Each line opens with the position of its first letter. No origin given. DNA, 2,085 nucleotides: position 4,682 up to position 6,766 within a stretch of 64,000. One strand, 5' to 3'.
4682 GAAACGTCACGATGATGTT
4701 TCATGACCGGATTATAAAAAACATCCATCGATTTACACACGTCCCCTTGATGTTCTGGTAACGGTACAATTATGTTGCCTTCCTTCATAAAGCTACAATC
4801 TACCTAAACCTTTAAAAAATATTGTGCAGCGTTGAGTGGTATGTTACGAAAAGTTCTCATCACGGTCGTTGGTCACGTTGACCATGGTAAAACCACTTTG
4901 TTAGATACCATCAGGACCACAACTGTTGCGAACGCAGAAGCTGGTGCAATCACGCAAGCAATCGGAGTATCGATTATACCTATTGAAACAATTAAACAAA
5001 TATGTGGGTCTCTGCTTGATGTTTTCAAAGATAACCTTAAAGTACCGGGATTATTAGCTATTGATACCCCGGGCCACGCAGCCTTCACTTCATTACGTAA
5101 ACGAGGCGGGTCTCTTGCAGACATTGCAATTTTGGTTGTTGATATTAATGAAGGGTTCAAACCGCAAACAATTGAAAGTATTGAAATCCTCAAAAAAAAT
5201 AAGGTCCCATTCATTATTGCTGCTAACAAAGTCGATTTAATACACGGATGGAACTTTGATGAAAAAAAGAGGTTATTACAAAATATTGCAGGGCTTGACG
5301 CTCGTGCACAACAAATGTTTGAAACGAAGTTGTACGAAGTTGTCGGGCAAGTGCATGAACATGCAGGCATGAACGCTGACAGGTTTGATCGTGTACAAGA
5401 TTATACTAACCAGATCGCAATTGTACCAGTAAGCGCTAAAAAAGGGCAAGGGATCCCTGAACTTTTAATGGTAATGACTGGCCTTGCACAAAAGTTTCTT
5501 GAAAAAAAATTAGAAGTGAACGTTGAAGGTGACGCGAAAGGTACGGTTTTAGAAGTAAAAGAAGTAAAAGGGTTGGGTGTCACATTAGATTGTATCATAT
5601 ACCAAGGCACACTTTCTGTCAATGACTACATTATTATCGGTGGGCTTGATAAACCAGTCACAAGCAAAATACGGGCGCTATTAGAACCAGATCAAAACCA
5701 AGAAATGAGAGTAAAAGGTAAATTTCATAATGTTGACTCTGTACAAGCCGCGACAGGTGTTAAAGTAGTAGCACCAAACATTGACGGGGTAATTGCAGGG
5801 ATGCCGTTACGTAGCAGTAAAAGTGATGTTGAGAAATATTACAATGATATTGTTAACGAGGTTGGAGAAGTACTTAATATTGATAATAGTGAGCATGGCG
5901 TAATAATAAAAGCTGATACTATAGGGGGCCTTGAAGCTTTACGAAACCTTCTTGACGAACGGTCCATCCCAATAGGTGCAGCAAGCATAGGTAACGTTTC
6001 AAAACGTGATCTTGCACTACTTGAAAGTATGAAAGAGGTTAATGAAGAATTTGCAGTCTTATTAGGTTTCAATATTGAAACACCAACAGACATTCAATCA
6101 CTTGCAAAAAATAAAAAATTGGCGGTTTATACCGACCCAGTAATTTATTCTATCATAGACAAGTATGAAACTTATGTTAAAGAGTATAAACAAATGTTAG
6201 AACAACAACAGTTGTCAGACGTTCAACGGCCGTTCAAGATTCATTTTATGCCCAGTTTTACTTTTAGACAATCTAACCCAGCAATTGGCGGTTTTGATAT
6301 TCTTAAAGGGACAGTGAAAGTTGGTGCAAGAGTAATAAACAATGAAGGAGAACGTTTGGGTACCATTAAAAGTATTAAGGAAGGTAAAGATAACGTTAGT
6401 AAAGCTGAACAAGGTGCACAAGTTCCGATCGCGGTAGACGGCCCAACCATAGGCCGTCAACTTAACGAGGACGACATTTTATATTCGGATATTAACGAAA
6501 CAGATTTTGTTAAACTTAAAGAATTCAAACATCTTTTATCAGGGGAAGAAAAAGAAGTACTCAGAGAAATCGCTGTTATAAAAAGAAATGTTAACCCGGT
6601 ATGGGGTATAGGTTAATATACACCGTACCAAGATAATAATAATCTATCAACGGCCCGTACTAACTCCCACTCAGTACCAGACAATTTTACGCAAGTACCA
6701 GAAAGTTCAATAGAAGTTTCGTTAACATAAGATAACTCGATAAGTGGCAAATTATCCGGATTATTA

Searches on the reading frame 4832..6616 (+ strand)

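Call 75: search_protein_families(library=pfam, proteins=[window:4832-6616:+])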
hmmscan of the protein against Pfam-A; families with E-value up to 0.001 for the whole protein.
window:4832-6616:+ (594 aa): 6 families
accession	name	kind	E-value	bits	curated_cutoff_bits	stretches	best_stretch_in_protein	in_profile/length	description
PF00009.33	GTP_EFTU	-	1.3e-35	123.1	26.5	1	8-219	4-186/188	Elongation factor Tu GTP binding domain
PF14578.12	GTP_EFTU_D4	-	1.8e-23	82.7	23.8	1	466-551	1-86/86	Elongation factor Tu domain 4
PF11987.13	IF-2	-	5.9e-16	58.9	27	1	350-446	22-117/117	Translation-initiation factor 2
PF03144.31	GTP_EFTU_D2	-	1.4e-08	35.5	30.3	1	249-326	1-72/73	Elongation factor Tu domain 2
PF01926.29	MMR_HSR1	-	1.6e-06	28.7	21.9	1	10-133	2-113/113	50S ribosome-binding GTPase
PF03029.23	ATP_bind_1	-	0.00015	22.1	27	1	65-215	86-234/240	Conserved hypothetical ATP binding protein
